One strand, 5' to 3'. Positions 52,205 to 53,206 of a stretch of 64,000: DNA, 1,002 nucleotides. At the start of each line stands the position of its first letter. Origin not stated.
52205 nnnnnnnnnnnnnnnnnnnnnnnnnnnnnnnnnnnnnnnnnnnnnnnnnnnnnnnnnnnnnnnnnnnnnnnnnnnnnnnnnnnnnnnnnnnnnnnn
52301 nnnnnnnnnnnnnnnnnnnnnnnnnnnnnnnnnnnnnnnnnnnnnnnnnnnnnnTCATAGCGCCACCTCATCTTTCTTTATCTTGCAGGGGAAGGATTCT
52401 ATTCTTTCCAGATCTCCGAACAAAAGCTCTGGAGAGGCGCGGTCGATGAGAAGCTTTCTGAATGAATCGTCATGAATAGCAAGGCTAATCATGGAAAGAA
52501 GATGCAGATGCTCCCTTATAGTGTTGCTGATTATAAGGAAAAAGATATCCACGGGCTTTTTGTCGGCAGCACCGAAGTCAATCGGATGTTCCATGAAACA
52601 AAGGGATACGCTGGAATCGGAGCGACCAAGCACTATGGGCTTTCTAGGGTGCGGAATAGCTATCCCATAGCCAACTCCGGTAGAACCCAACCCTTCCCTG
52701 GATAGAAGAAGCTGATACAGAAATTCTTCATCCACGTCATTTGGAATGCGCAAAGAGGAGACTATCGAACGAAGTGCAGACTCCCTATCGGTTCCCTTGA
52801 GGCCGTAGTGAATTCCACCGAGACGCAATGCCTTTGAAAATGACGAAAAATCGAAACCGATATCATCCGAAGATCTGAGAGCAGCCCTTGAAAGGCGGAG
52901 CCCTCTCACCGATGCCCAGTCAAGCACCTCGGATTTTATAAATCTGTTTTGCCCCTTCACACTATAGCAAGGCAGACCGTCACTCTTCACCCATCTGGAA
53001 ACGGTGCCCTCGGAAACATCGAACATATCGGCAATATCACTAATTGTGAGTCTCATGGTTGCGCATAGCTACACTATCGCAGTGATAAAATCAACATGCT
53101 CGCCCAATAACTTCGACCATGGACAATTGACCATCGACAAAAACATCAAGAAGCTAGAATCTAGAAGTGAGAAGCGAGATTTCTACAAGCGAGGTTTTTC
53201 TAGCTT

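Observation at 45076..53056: Compact six-gene group-4-hydrogenase-like membrane complex with a cysteine-less catalytic subunit (Ehr-type), headed by a translationally coupled HTH-EIIA regulator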

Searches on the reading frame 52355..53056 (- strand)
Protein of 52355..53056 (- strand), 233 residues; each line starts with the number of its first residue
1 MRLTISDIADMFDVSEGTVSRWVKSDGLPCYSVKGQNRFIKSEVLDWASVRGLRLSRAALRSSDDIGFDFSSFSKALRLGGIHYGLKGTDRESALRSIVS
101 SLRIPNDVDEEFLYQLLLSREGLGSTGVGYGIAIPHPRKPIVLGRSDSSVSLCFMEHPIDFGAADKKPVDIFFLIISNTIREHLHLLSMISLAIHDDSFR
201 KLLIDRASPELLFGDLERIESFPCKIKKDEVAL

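Call 3: search_protein_families(library=pfam, proteins=[window:52355-53056:-])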
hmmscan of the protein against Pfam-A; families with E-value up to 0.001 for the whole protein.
window:52355-53056:- (233 aa): 3 families
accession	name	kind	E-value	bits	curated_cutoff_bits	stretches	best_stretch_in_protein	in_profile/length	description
PF00359.27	PTS_EIIA_2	-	1.5e-21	77.3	27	1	82-210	8-135/144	Phosphoenolpyruvate-dependent sugar phosphotransferase system, EIIA 2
PF12728.13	HTH_17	-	3e-10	40.7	27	1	3-48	2-47/51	Helix-turn-helix domain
PF13384.12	HTH_23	-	3.6e-05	23.9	24.6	1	3-24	18-39/50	Homeodomain-like domain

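Call 4: search_protein_families(library=ncbifam, proteins=[window:52355-53056:-])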
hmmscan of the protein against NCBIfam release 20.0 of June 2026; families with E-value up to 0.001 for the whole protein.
window:52355-53056:- (233 aa): 11 families
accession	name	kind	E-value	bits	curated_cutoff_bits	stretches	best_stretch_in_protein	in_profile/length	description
TIGR01419.1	nitro_reg_IIA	equivalog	2.2e-16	60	138.7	1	85-209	14-136/145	PTS IIA-like nitrogen regulatory protein PtsN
TIGR00848.1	fruA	subfamily_domain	2.7e-16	59.7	103.5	1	85-201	10-127/129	fructose PTS transporter subunit IIA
NF008145.0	PRK10896.1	equivalog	4e-15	55.9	221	1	107-203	44-140/161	PTS IIA-like nitrogen regulatory protein PtsN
NF047737.1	antiphage_MADS1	equivalog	1.2e-08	35.1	80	1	3-47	4-48/49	methylation-associated defense system helix-turn-helix domain-containing protein MAD1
NF007389.0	PRK09913.1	equivalog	1.4e-07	31.6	151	1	82-199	9-126/148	PTS fructose transporter subunit IIA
NF007293.0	PRK09765.1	equivalog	7.1e-07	28.1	763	1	89-218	20-151/639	PTS 2-O-a-mannosyl-D-glycerate transporter subunit IIABC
NF011663.0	PRK15083.1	subfamily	5.8e-06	24.6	589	1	77-204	497-622/639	PTS mannitol transporter subunit IICBA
NF008319.0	PRK11109.1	equivalog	1.2e-05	24.8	302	1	81-207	8-130/376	fused PTS fructose transporter subunit IIA/HPr protein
TIGR01764.1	excise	domain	2.5e-05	24.6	28.8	1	3-48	2-47/49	excisionase family DNA-binding protein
NF010351.0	PRK13779.1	equivalog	8.9e-05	21.5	766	1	82-198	9-121/503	bifunctional PTS system fructose-specific transporter subunit IIA/HPr protein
NF033787.1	HTH_BldC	subfamily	0.00011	22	77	1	3-45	3-46/49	BldC family transcriptional regulator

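Call 16: find_homologous_proteins(query=window:52355-53056:-, max_evalue=0.00001)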
Query window:52355-53056:- (233 aa): 213 proteins with E <= 0.00001 among 842 candidates; the best 120 are listed.
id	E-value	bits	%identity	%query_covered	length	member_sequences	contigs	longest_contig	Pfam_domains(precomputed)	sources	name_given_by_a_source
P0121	5.6e-148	508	100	100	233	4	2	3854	PF12728.14,PF00359.28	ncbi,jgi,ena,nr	ncbi:MAG TPA: PTS sugar transporter subunit IIA [bacterium]|nr:PTS sugar transporter subunit IIA [ba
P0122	2.5e-128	444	88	100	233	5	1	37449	PF12728.14,PF00359.28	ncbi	-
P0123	6.7e-59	217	46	95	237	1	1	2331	PF12728.14,PF00359.28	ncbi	-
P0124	1.6e-58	216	47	94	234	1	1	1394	PF12728.14,PF13384.13,PF00359.28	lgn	-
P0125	2.7e-58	215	46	98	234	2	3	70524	PF12728.14,PF13384.13,PF00359.28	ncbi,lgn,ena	-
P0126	3.2e-58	215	46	95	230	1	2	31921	PF12728.14,PF13384.13,PF00359.28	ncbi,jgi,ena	-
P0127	6.8e-58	214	48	89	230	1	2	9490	PF12728.14,PF00359.28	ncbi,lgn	-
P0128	7.0e-58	214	45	94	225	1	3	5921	PF12728.14,PF00359.28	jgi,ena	-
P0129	1.2e-57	213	46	95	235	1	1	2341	PF12728.14,PF13384.13,PF13518.13,PF00359.28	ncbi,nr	ncbi:MAG TPA: PTS sugar transporter subunit IIA [Rectinemataceae bacterium]|nr:PTS sugar transporter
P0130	1.2e-57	213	45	95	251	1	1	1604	PF12728.14,PF00376.30,PF00359.28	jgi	jgi:PTS system nitrogen regulatory IIA component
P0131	1.4e-57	213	47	95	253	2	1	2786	PF12728.14,PF00359.28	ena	-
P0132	1.7e-57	213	45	94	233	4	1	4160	PF12728.14,PF00359.28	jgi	jgi:PTS system nitrogen regulatory IIA component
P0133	1.7e-57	212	46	95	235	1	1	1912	PF12728.14,PF13384.13,PF00359.28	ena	-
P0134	2.0e-57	212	47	90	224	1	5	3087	PF12728.14,PF00359.28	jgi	jgi:PTS system nitrogen regulatory IIA component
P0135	2.1e-57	212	46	95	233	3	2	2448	PF12728.14,PF13384.13,PF00359.28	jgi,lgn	jgi:PTS system nitrogen regulatory IIA component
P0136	2.1e-57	212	46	95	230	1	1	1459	PF12728.14,PF13384.13,PF00359.28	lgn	-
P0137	2.7e-57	212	46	93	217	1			PF12728.14,PF13384.13,PF00359.28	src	-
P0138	3.2e-57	212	45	94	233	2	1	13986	PF12728.14,PF00359.28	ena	-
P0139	3.3e-57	212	45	95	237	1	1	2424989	PF12728.14,PF13384.13,PF13518.13,PF00359.28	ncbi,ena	-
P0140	3.3e-57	212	47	95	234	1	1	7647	PF12728.14,PF13384.13,PF00359.28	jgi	jgi:PTS system nitrogen regulatory IIA component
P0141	3.7e-57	211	45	95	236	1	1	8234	PF12728.14,PF00359.28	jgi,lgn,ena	-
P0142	3.8e-57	211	46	95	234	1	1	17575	PF12728.14,PF13384.13,PF13518.13,PF00359.28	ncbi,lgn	-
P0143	4.6e-57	211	46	95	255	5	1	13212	PF12728.14,PF00359.28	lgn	-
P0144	7.1e-57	210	47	95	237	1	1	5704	PF12728.14,PF00359.28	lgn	-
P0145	7.1e-57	210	45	94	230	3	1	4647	PF12728.14,PF00359.28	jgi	jgi:PTS system nitrogen regulatory IIA component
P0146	7.9e-57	210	45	95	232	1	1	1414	PF12728.14,PF13384.13,PF13518.13,PF00359.28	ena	-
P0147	8.1e-57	210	46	94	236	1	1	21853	PF12728.14,PF00359.28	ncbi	ncbi:MAG: PTS sugar transporter subunit IIA [bacterium]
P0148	9.6e-57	210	45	95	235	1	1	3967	PF12728.14,PF13384.13,PF00359.28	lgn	-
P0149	1.0e-56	210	46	99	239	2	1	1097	PF12728.14,PF00359.28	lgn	-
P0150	1.0e-56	210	47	94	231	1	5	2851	PF12728.14,PF00359.28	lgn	-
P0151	1.3e-56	210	46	95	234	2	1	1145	PF12728.14,PF13384.13,PF00359.28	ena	-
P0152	2.1e-56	209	46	95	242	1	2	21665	PF12728.14,PF00359.28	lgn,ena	-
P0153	2.1e-56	209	45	95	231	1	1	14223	PF12728.14,PF13384.13,PF00359.28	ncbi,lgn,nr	ncbi:MAG: PTS sugar transporter subunit IIA [Kiritimatiellae bacterium]|nr:PTS sugar transporter sub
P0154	2.8e-56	209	45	95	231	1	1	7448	PF12728.14,PF13384.13,PF00359.28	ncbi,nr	ncbi:MAG: PTS sugar transporter subunit IIA [Kiritimatiellae bacterium]|nr:PTS sugar transporter sub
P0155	2.8e-56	209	46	95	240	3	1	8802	PF12728.14,PF00359.28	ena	-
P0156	3.3e-56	208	46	95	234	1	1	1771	PF12728.14,PF00376.30,PF00359.28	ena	-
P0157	3.3e-56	208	46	95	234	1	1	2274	PF12728.14,PF00376.30,PF00359.28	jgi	-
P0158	3.7e-56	208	45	96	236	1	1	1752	PF12728.14,PF00359.28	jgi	jgi:PTS system nitrogen regulatory IIA component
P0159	4.1e-56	208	46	99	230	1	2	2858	PF12728.14,PF00359.28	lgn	-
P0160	4.5e-56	208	46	95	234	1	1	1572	PF12728.14,PF00376.30,PF00359.28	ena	-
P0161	4.9e-56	208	46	95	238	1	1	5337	PF12728.14,PF00359.28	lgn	-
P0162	5.0e-56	208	45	96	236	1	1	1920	PF12728.14,PF00359.28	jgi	jgi:PTS system nitrogen regulatory IIA component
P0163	6.8e-56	207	45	95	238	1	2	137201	PF12728.14,PF13384.13,PF00359.28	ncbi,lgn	ncbi:MAG: PTS sugar transporter subunit IIA [Phycisphaeraceae bacterium]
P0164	7.8e-56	207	48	95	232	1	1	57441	PF12728.14,PF00359.28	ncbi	-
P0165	7.9e-56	207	45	95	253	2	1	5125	PF12728.14,PF00359.28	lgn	-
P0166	9.4e-56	207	46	94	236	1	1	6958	PF12728.14,PF13384.13,PF00359.28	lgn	-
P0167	1.0e-55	207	45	100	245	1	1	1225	PF12728.14,PF13384.13,PF00359.28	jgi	jgi:PTS system nitrogen regulatory IIA component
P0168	1.3e-55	206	44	95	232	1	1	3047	PF12728.14,PF00359.28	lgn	-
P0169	1.3e-55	206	45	95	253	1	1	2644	PF12728.14,PF00359.28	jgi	jgi:nitrogen PTS system EIIA component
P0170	1.4e-55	206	47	89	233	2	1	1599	PF12728.14,PF00359.28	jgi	-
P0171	1.4e-55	206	45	94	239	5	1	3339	PF12728.14,PF00359.28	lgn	-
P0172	1.5e-55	206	46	87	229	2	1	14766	PF12728.14,PF13384.13,PF00359.28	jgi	jgi:PTS system nitrogen regulatory IIA component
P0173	1.5e-55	206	45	95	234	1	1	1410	PF12728.14,PF00359.28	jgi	jgi:PTS system nitrogen regulatory IIA component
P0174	1.5e-55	206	45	95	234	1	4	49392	PF12728.14,PF13384.13,PF00359.28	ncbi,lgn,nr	ncbi:MAG: PTS sugar transporter subunit IIA [Candidatus Latescibacteria bacterium]|nr:PTS sugar tran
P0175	1.8e-55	206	48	94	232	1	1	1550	PF12728.14,PF13384.13,PF00359.28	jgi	jgi:PTS system nitrogen regulatory IIA component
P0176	2.1e-55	206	47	95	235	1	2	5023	PF12728.14,PF00359.28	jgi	jgi:PTS system nitrogen regulatory IIA component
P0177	2.1e-55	206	44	94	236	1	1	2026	PF12728.14,PF00359.28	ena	-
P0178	2.3e-55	206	46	89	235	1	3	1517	PF12728.14,PF00359.28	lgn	-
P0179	2.3e-55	206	46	89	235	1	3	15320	PF12728.14,PF00359.28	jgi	jgi:PTS system nitrogen regulatory IIA component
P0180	2.5e-55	205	44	98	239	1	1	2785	PF12728.14,PF00359.28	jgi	-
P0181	2.6e-55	205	43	99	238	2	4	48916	PF12728.14,PF13384.13,PF00359.28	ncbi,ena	-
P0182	4.1e-55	205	46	95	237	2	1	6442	PF12728.14,PF13384.13,PF00359.28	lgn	-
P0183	4.5e-55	205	45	95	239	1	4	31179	PF12728.14,PF00359.28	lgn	-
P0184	5.9e-55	204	44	99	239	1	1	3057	PF12728.14,PF00359.28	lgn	-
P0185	7.7e-55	204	44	94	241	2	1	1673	PF12728.14,PF00359.28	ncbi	-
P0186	8.4e-55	204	44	95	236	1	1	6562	PF12728.14,PF00359.28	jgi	jgi:nitrogen PTS system EIIA component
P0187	8.4e-55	204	42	97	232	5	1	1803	PF12728.14,PF00359.28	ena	-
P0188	9.2e-55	204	44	94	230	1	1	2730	PF12728.14,PF00359.28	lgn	-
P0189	9.9e-55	203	45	92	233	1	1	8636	PF12728.14,PF00359.28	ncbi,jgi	jgi:PTS system nitrogen regulatory IIA component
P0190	1.2e-54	203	44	95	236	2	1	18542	PF12728.14,PF13384.13,PF00359.28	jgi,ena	-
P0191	1.2e-54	203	44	95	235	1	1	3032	PF12728.14,PF00359.28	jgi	jgi:PTS system nitrogen regulatory IIA component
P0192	1.4e-54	203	47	89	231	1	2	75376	PF12728.14,PF00359.28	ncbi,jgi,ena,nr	ncbi:MAG TPA: PTS sugar transporter subunit IIA [Planctomycetota bacterium]|nr:PTS sugar transporter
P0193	1.5e-54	203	45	89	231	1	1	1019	PF12728.14,PF00359.28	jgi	-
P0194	1.6e-54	203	44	95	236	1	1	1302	PF12728.14,PF13384.13,PF00359.28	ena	-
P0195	1.6e-54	203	44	94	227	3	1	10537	PF12728.14,PF13384.13,PF00359.28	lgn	-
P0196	1.9e-54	203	45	95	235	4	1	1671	PF12728.14,PF00359.28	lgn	-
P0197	2.3e-54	202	44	95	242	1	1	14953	PF12728.14,PF00359.28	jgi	jgi:PTS system nitrogen regulatory IIA component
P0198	3.4e-54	202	44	95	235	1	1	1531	PF12728.14,PF13384.13,PF00359.28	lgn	-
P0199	3.7e-54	202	44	95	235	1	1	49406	PF12728.14,PF00376.30,PF00359.28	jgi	jgi:PTS system nitrogen regulatory IIA component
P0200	3.8e-54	202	41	99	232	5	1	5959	PF12728.14,PF13384.13,PF00359.28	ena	-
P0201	4.1e-54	201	44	95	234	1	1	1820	PF12728.14,PF13384.13,PF00359.28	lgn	-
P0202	4.5e-54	201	43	98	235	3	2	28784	PF12728.14,PF13518.13,PF00359.28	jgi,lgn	jgi:PTS system nitrogen regulatory IIA component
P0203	5.6e-54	201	44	95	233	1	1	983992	PF12728.14,PF00359.28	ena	-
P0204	5.7e-54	201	46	89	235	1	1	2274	PF12728.14,PF00359.28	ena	-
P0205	5.8e-54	201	44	95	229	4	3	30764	PF12728.14,PF00359.28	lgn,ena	-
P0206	6.4e-54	201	46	90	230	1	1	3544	PF12728.14,PF13384.13,PF13518.13,PF00359.28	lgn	-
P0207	6.5e-54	201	44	94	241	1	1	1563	PF12728.14,PF00359.28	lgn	-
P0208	8.5e-54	200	46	95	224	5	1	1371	PF12728.14,PF00359.28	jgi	-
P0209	8.6e-54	200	45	90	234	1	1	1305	PF12728.14,PF00359.28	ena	-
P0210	9.5e-54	200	43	95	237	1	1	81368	PF12728.14,PF00359.28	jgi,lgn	-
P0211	1.0e-53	200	43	95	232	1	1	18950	PF12728.14,PF00359.28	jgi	jgi:PTS system nitrogen regulatory IIA component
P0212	1.2e-53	200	44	94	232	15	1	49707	PF12728.14,PF00359.28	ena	-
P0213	1.2e-53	200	43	95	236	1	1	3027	PF12728.14,PF13384.13,PF00359.28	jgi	jgi:PTS system nitrogen regulatory IIA component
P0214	1.2e-53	200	46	94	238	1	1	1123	PF12728.14,PF00359.28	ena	-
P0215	1.2e-53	200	45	95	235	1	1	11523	PF12728.14,PF00359.28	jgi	jgi:PTS system nitrogen regulatory IIA component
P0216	1.6e-53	200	43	95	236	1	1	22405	PF12728.14,PF00359.28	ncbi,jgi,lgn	-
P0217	2.4e-53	199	45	89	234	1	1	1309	PF12728.14,PF13384.13,PF13518.13,PF00359.28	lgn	-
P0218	3.6e-53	198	44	93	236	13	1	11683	PF12728.14,PF00359.28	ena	-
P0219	3.7e-53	198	44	98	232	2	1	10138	PF12728.14,PF00359.28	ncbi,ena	-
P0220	4.3e-53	198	44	95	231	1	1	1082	PF12728.14,PF00359.28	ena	-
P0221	4.8e-53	198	46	87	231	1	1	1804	PF12728.14,PF00359.28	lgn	-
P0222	5.3e-53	198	45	95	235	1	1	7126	PF12728.14,PF00359.28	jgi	jgi:PTS system nitrogen regulatory IIA component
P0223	7.0e-53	197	43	95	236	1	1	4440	PF12728.14,PF00359.28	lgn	-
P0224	9.8e-53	197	43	93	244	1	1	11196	PF12728.14,PF00359.28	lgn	-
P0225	1.0e-52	197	44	94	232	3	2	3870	PF12728.14,PF00359.28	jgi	-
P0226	1.2e-52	197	43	94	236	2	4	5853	PF12728.14,PF13384.13,PF00359.28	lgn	-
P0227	1.6e-52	196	47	84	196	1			PF12728.14,PF00359.28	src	-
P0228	1.7e-52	196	42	97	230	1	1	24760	PF12728.14,PF00376.30,PF00359.28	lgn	-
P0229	1.8e-52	196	42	94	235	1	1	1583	PF12728.14,PF00359.28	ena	-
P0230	1.8e-52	196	44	95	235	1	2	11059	PF12728.14,PF00359.28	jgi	jgi:nitrogen PTS system EIIA component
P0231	1.9e-52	196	44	95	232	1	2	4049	PF12728.14,PF00359.28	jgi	-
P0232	2.0e-52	196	44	95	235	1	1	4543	PF12728.14,PF00359.28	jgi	jgi:PTS system nitrogen regulatory IIA component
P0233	4.1e-52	195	45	87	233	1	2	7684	PF12728.14,PF00359.28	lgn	-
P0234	4.3e-52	195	43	94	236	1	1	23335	PF12728.14,PF00359.28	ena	-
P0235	5.5e-52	194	45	88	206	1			PF12728.14,PF00359.28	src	-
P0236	5.6e-52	194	43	95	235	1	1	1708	PF12728.14,PF00359.28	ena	-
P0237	5.7e-52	194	43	94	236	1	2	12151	PF12728.14,PF00359.28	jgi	jgi:nitrogen PTS system EIIA component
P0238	6.2e-52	194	43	98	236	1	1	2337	PF12728.14,PF00359.28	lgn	-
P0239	6.8e-52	194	43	94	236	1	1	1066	PF12728.14,PF00359.28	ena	-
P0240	7.3e-52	194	43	94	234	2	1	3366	PF12728.14,PF00359.28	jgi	jgi:PTS system nitrogen regulatory IIA component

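Call 25: find_related_loci(query=window:52355-53056:-, collection=metagenome_contigs, flank=10000)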
Query window:52355-53056:- (233 aa) in metagenome_contigs; peptide patterns used: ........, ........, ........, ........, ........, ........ (x = any residue, [..] = any of these).
596 stretches matched a pattern (row limit reached: there are more); 395 encode a relative of the query (tblastn E <= 1e-3); the best 80 are kept; 80 distinct loci.
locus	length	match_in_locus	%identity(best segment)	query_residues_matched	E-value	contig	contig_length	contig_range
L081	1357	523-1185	39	1-221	6e-55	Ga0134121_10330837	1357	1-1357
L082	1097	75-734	39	1-220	7e-50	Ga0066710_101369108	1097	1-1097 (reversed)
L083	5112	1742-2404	39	1-218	4e-46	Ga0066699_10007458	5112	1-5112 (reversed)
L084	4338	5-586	39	28-221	3e-45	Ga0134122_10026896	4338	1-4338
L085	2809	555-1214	37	1-220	3e-44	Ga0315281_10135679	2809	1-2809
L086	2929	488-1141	38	1-221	5e-43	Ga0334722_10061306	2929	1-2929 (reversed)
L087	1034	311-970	34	1-220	5e-42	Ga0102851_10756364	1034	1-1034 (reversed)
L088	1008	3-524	41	47-221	1e-40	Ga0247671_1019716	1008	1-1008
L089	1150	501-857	37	85-203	1e-18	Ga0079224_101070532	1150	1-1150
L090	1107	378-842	31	65-217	1e-18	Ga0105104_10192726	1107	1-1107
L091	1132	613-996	37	86-213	2e-18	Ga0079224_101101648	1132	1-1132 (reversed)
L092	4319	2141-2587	33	71-213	1e-17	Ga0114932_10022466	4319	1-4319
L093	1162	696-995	40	113-213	1e-17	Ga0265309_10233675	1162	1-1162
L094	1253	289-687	37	85-215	2e-17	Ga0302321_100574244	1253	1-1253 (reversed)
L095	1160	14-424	33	81-215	2e-17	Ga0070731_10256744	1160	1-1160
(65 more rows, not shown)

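Call 26: find_encoding_contigs(protein=P0139, flank=9000, max_places=1)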
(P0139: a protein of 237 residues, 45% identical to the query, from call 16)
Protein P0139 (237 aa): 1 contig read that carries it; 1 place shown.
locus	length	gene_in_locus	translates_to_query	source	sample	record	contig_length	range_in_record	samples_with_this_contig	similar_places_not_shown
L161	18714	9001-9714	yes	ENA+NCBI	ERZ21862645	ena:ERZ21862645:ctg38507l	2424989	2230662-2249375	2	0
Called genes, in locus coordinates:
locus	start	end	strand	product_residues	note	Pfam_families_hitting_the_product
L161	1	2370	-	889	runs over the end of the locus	PF00535:Glycos_transf_2, PF04138:GtrA_DPMS_TM, PF13231:PMT_2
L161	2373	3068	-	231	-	PF03162:Y_phosphatase2 (weak), PF13350:Y_phosphatase3 (weak), PF22784:PTP-SAK (weak), PF22785:Tc-R-P, PF22741:PTP-NADK, PF00782:DSPc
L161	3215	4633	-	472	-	PF00512:HisKA, PF02518:HATPase_c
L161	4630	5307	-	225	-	PF00072:Response_reg, PF00486:Trans_reg_C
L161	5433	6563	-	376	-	PF01408:GFO_IDH_MocA, PF22725:GFO_IDH_MocA_C3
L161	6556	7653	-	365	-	PF00356:LacI, PF13407:Peripla_BP_4, PF00532:Peripla_BP_1, PF13377:Peripla_BP_3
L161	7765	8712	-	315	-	-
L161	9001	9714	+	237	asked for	PF12728:HTH_17, PF13384:HTH_23 (faint), PF13518:HTH_28 (faint), PF00359:PTS_EIIA_2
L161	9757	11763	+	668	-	PF00361:Proton_antipo_M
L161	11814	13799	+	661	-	PF00361:Proton_antipo_M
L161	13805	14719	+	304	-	PF00146:NADHdh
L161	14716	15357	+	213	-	-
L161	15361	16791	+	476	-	PF00361:Proton_antipo_M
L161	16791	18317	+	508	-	PF00329:Complex1_30kDa (weak), PF00346:Complex1_49kDa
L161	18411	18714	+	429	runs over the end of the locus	PF13546:DDE_5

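Call 27: find_encoding_contigs(protein=P0203, flank=9000, max_places=1)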
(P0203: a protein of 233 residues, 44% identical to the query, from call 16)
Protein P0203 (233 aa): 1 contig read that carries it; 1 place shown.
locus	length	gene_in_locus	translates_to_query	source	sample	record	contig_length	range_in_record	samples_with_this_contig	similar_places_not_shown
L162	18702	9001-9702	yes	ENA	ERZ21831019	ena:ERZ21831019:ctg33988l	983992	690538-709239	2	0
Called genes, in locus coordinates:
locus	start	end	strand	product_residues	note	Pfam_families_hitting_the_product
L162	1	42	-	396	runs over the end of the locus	PF13472:Lipase_GDSL_2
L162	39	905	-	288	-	PF04311:DUF459 (faint), PF13472:Lipase_GDSL_2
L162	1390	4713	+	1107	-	PF00672:HAMP (faint), PF18947:HAMP_2, PF00015:MCPsignal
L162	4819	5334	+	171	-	PF01584:CheW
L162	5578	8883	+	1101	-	PF00890:FAD_binding_2 (faint), PF07992:Pyr_redox_2 (faint), PF12831:FAD_oxidored (weak), PF00754:F5_F8_type_C (weak), PF12831:FAD_oxidored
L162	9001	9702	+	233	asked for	PF12728:HTH_17, PF00359:PTS_EIIA_2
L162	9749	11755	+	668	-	PF00361:Proton_antipo_M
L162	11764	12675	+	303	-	PF00146:NADHdh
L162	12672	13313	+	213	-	-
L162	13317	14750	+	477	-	PF00361:Proton_antipo_M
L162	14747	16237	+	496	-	PF00329:Complex1_30kDa (weak), PF00346:Complex1_49kDa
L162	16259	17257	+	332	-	PF12837:Fer4_6 (faint), PF12838:Fer4_7 (weak), PF13187:Fer4_9 (weak), PF13237:Fer4_10 (faint), PF01058:Oxidored_q6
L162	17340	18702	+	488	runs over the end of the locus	PF00144:Beta-lactamase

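Call 28: find_encoding_contigs(protein=P0210, flank=9000, max_places=1)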
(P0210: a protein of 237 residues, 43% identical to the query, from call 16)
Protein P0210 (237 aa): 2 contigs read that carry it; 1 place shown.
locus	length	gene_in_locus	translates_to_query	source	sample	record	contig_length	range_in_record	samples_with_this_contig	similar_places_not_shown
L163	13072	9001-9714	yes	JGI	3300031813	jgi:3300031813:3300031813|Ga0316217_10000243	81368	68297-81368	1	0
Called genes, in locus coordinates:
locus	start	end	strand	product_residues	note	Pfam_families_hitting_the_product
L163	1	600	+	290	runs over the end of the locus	PF02311:AraC_binding, PF12833:HTH_18, PF00165:HTH_AraC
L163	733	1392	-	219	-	PF00702:Hydrolase, PF13419:HAD_2, PF13242:Hydrolase_like (weak)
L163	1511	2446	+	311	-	PF01261:AP_endonuc_2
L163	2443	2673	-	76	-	-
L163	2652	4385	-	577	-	PF07602:DUF1565 (faint), PF22842:Pel9A-like_beta_helix, PF13229:Beta_helix, PF05048:NosD (weak)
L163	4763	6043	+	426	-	PF07690:MFS_1, PF03092:BT1, PF07690:MFS_1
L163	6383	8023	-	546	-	-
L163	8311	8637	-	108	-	-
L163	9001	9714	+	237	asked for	PF12728:HTH_17, PF00359:PTS_EIIA_2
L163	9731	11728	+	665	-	PF00361:Proton_antipo_M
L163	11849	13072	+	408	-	?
